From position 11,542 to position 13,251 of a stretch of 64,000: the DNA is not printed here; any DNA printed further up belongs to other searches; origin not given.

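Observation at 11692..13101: DnaC/DnaI-like helicase loader with an internal tandem duplication of the whole AAA+ module plus a Zn ribbon, clustered with DnaD-like and DnaB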

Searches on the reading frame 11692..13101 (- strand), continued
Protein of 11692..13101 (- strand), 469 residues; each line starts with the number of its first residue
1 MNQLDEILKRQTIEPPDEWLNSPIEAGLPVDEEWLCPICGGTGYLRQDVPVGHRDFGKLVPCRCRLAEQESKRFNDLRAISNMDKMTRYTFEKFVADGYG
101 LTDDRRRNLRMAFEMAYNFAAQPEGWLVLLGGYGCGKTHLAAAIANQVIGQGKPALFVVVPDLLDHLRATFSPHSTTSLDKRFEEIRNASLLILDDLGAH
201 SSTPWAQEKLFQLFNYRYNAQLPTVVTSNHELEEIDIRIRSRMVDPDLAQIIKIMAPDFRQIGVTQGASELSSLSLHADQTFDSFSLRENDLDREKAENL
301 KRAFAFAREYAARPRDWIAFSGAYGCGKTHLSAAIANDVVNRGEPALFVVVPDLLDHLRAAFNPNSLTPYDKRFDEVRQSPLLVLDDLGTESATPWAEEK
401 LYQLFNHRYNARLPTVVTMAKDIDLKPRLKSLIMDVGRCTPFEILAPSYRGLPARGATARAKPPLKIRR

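Call 22: list_cluster_members(proteins=[P0215, P0222, P0237, P0264, P0254, P0263, P0223, P0268, P0121, P0122])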
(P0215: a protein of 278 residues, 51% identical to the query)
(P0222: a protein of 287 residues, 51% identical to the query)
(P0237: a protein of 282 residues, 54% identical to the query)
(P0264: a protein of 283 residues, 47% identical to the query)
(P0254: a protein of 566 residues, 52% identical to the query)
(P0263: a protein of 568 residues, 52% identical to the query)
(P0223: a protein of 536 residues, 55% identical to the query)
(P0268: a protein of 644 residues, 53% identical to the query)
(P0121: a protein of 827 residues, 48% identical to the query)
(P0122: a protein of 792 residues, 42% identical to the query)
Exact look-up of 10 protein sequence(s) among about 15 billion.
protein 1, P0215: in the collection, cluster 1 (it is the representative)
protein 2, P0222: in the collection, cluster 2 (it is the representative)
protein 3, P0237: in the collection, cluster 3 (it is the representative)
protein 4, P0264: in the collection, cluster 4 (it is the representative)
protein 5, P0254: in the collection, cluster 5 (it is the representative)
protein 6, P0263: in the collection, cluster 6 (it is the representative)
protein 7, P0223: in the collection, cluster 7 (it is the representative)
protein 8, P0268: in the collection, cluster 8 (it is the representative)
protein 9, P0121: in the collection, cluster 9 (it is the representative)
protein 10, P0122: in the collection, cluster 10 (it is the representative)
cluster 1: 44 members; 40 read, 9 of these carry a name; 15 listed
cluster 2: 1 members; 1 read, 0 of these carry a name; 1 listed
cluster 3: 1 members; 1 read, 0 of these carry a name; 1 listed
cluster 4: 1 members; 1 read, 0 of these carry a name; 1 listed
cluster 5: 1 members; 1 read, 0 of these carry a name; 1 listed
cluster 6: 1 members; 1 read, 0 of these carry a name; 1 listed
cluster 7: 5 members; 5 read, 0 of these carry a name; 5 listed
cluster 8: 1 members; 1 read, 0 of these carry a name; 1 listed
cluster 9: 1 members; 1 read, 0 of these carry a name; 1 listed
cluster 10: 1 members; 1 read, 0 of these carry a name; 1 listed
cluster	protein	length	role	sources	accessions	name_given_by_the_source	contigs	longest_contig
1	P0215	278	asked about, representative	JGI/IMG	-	-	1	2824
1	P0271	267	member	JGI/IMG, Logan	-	DNA replication protein DnaC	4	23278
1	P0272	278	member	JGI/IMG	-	DNA replication protein DnaC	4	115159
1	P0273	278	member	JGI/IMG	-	DNA replication protein DnaC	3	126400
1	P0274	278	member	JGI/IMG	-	DNA replication protein DnaC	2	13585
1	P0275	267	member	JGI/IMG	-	DNA replication protein DnaC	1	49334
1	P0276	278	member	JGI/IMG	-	DNA replication protein DnaC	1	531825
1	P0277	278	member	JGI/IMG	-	DNA replication protein DnaC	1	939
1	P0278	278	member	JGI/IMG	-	DNA replication protein DnaC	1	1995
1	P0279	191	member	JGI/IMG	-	DNA replication protein DnaC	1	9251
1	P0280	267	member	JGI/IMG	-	-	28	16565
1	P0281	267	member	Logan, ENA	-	-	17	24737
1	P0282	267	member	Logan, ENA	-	-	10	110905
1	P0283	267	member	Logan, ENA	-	-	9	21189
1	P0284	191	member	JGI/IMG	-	-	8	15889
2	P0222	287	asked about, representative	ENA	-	-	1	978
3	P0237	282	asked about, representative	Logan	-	-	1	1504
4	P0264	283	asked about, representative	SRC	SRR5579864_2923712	-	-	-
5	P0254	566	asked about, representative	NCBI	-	-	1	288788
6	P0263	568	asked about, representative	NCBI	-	-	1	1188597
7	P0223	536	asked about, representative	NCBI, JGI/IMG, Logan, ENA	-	-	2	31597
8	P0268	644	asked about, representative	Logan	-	-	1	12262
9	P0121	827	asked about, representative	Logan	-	-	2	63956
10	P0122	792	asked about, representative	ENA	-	-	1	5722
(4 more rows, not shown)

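Call 36: find_encoding_contigs(protein=P0263, flank=5000, max_places=2)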
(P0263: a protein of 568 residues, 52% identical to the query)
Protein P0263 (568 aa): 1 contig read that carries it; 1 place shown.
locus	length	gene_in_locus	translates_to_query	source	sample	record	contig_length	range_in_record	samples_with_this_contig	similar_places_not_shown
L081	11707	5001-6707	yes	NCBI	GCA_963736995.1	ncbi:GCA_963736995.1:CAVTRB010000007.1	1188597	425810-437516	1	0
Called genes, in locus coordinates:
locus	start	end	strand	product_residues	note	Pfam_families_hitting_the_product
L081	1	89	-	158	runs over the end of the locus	PF00160:Pro_isomerase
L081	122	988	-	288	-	PF00160:Pro_isomerase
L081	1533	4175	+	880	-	PF00772:DnaB, PF03796:DnaB_C, PF14890:Intein_splicing, PF14528:LAGLIDADG_3, PF03796:DnaB_C, PF13481:AAA_25 (weak)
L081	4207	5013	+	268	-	PF07261:DnaB_2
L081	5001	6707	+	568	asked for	PF01695:IstB_IS21, PF00308:Bac_DnaA, PF00004:AAA (weak)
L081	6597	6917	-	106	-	-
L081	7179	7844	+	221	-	PF00574:CLP_protease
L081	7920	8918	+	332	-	PF00702:Hydrolase, PF13419:HAD_2, PF13242:Hydrolase_like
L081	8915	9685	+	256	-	PF01209:Ubie_methyltran, PF13489:Methyltransf_23, PF05175:MTS (weak), PF13649:Methyltransf_25, PF13847:Methyltransf_31, PF08241:Methyltransf_11, PF08242:Methyltransf_12, PF20922:Anamorsin_N (weak)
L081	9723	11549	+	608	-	-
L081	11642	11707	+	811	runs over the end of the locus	PF00069:Pkinase, PF07714:PK_Tyr_Ser-Thr, PF24681:Kelch_KLHDC2_KLHL20_DRC7 (weak), PF24996:NANM (faint), PF24981:Beta-prop_ATRN-LZTR1 (weak), PF13415:Beta-prop_FBX42, PF24681:Kelch_KLHDC2_KLHL20_DRC7, PF01344:Kelch_1 (weak), +1 more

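Call 37: find_encoding_contigs(protein=P0276, flank=5000, max_places=2)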
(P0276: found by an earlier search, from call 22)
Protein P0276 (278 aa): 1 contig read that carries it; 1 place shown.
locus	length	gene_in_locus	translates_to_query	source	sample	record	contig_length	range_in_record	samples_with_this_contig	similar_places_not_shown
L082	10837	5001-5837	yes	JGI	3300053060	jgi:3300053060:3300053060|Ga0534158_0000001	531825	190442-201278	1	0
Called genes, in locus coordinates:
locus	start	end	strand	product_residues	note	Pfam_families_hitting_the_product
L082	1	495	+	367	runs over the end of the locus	PF09989:DUF2229 (faint)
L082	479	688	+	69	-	-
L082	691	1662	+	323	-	PF01869:BcrAD_BadFG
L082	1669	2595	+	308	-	PF00890:FAD_binding_2 (weak), PF01134:GIDA (faint), PF01266:DAO (faint), PF07992:Pyr_redox_2, PF12831:FAD_oxidored (weak), PF13450:NAD_binding_8 (weak), PF13738:Pyr_redox_3, PF00070:Pyr_redox, +2 more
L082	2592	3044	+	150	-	PF01281:Ribosomal_L9_N, PF03948:Ribosomal_L9_C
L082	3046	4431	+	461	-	PF00772:DnaB, PF03796:DnaB_C, PF13481:AAA_25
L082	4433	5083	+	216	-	PF07261:DnaB_2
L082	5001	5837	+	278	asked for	PF01695:IstB_IS21, PF00308:Bac_DnaA (weak), PF00004:AAA (weak)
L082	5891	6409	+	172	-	PF01844:HNH, PF14279:HNH_5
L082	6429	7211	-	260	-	PF04468:PSP1, PF28472:PSP1_3rd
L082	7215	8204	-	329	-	PF13177:DNA_pol3_delta2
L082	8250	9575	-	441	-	PF00278:Orn_DAP_Arg_deC, PF02784:Orn_Arg_deC_N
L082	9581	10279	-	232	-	PF03747:ADP_ribosyl_GH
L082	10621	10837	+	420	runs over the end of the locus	PF00675:Peptidase_M16, PF05193:Peptidase_M16_C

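Call 42: predict_structure(alignment_id=A1)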
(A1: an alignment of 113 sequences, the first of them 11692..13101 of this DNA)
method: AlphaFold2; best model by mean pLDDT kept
length: 469 residues; sequences in the alignment: 113
mean_pLDDT: 85.3   pTM: 0.59
mean pLDDT of the five models: 85.3, 84.0, 82.9, 81.1, 80.8
residues with pLDDT >= 90: 270; 70-90: 134; 50-70: 23; < 50: 42
segments of 3 or more residues with pLDDT < 50: 1-4, 11-31, 263-266, 453-464
pLDDT, mean of each block of 10 residues (from residue 1): 48 38 38 74 89 91 84 79 90 91 94 98 98 92 97 93 88 84 92 91 85 97 96 92 95 86 55 91 95 95 98 97 94 98 96 87 78 93 94 81 95 96 87 90 90 44 50
secondary structure, 60 per line:
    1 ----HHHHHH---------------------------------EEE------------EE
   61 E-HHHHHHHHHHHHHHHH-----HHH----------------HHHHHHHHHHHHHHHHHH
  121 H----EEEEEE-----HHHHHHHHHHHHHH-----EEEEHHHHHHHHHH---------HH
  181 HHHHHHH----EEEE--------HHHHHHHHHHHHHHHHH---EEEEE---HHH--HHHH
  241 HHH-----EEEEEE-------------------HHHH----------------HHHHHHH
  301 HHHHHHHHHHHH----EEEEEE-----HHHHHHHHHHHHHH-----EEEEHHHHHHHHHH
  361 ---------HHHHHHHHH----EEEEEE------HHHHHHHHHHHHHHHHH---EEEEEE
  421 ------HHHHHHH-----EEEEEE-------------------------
elements in order: H5-10 E44-46 E59-61 H63-78 H103-121 E126-131 H137-150 E156-159 H160-169 H179-187 E192-195 H204-220 E224-228 H237-243 E249-254 H274-277 H294-312 E317-322 H328-341 E347-350 H351-360 H370-378 E383-388 H395-411 E415-420 H427-433 E439-444

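Call 45: search_dna_similar(query=window:11692-13101:-, collection=phages, mode=protein, max_rows=12)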
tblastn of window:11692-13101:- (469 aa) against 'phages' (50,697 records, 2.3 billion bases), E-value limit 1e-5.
Records with a match: 736; places in all: 737; records where one place covers at least 80% of the query: 9.
Best place of each record, by identity: <60% 736.
By first word of the organism name: Streptococcus 258; Staphylococcus 159; Pseudomonas 36; Clostridium 32; Bacillus 26; Lactococcus 26; Bacteriophage 23; Vibrio 23; Lactobacillus 17; Escherichia 15; and 30 more.
By host as written in the record: - 98; Streptococcus thermophilus 93; Staphylococcus aureus 55; Clostridium sporogenes ATCC-15579 30; Lactococcus lactis 17; Brevibacillus laterosporus 11; Escherichia coli 11; Listeria monocytogenes 9; and 274 more.
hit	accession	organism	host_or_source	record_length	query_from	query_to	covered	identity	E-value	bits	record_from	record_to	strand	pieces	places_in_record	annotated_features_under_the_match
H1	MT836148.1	Bacteriophage sp.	human fecal samples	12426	25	422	84%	31.2%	5e-13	132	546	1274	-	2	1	record has no annotation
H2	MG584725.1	Bacillus phage BVE2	Bacillus cereus N1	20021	57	438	78%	33.2%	4e-23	192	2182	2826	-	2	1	DNA replication protein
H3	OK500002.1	Bacillus phage vB_BanS_Athena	Bacillus anthracis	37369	57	438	78%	33.2%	4e-23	192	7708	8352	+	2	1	istB-like ATP binding family protein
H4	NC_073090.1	Bacillus phage vB_BanS_Athena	Bacillus anthracis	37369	57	438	78%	33.2%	4e-23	192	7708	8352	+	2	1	istB-like ATP binding family protein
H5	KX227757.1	Bacillus phage PfEFR-4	Bacillus cereus EFR-4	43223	57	438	78%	33.2%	5e-23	192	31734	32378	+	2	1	DNA replication protein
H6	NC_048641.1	Bacillus phage PfEFR-4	Bacillus cereus EFR-4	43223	57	438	78%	33.2%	5e-23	192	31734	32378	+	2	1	DnaC-like helicase loader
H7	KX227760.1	Bacillus phage PfEFR-5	Bacillus cereus EFR-5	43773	57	438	78%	33.2%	5e-23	192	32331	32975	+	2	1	DNA replication protein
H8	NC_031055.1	Bacillus phage PfEFR-5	Bacillus cereus EFR-5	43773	57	438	78%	33.2%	5e-23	192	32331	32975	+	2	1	DnaC-like helicase loader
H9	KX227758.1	Bacillus phage PfNC7401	Bacillus cereus NC7401/2455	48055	57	438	75%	32.6%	5e-22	188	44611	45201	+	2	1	replication protein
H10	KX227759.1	Bacillus phage PfIS075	Bacillus cereus IS075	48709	57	438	75%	32.6%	5e-22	188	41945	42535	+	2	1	replication protein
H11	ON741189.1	Bacillus phage vB_BceS_LY4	Bacillus cereus 367-H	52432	57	438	75%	32.6%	5e-22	188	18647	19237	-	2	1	ATP-binding protein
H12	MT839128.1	Bacteriophage sp.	human fecal samples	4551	26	418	76%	31.3%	2e-13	149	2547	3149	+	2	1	record has no annotation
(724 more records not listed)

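Call 46: search_dna_similar(query=window:11692-13101:-, collection=plasmids, mode=protein, max_rows=12)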
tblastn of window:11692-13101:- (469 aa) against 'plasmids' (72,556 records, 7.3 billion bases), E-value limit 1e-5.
Records with a match: 920; places in all: 1006; records where one place covers at least 80% of the query: 9.
Best place of each record, by identity: <60% 920.
By first word of the organism name: Klebsiella 362; Escherichia 146; Listeria 74; Shigella 57; Bacillus 55; Enterococcus 32; Clostridium 17; Aeromonas 14; Arsenophonus 8; Sphingobium 8; and 76 more.
By predicted mobility (MOB-suite, as given by PLSDB): conjugative 501; non-mobilizable 257; mobilizable 162.
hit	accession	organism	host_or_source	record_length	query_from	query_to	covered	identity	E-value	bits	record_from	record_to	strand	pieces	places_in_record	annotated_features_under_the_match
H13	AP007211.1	Bacillus cereus NC7401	-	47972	57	438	75%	32.6%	2e-21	188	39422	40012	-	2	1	DNA replication protein DnaC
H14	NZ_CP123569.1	Arsenophonus nasoniae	Nasonia vitripennis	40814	53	450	82%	29.6%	1e-13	146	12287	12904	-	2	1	ATP-binding protein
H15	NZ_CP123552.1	Arsenophonus nasoniae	Nasonia vitripennis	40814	53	450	82%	29.6%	1e-13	146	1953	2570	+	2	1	ATP-binding protein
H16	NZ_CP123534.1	Arsenophonus nasoniae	Nasonia vitripennis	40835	53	450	82%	29.6%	1e-13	146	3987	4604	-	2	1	ATP-binding protein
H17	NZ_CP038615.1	Arsenophonus nasoniae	Nasonia vitripennis,pure culture,whole ...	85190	53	450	82%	29.6%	1e-13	146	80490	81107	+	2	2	ATP-binding protein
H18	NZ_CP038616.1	Arsenophonus nasoniae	Nasonia vitripennis,pure culture,whole ...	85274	53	450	82%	29.6%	1e-13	146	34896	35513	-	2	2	ATP-binding protein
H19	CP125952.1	Bacillus sp. BTAI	cell culture,Soil environment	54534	57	469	72%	32.8%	5e-21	187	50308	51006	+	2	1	record has no annotation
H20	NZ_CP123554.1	Arsenophonus nasoniae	Nasonia vitripennis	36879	53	450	82%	28.1%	6e-12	134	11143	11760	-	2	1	ATP-binding protein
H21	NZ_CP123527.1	Arsenophonus nasoniae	Nasonia vitripennis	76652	53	450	82%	28.1%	6e-12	134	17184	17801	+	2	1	ATP-binding protein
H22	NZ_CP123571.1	Arsenophonus nasoniae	Nasonia vitripennis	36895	53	450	82%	28.1%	7e-12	133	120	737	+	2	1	ATP-binding protein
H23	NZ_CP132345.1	Clostridium butyricum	Homo sapiens,Faeces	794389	36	466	80%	28.1%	8e-10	127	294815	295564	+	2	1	ATP-binding protein | phage replisome organizer N-terminal domain-containing protein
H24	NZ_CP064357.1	Miltoncostaea oceani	pure culture,marine sediment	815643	36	418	63%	33.7%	3e-14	142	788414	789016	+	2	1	AAA family ATPase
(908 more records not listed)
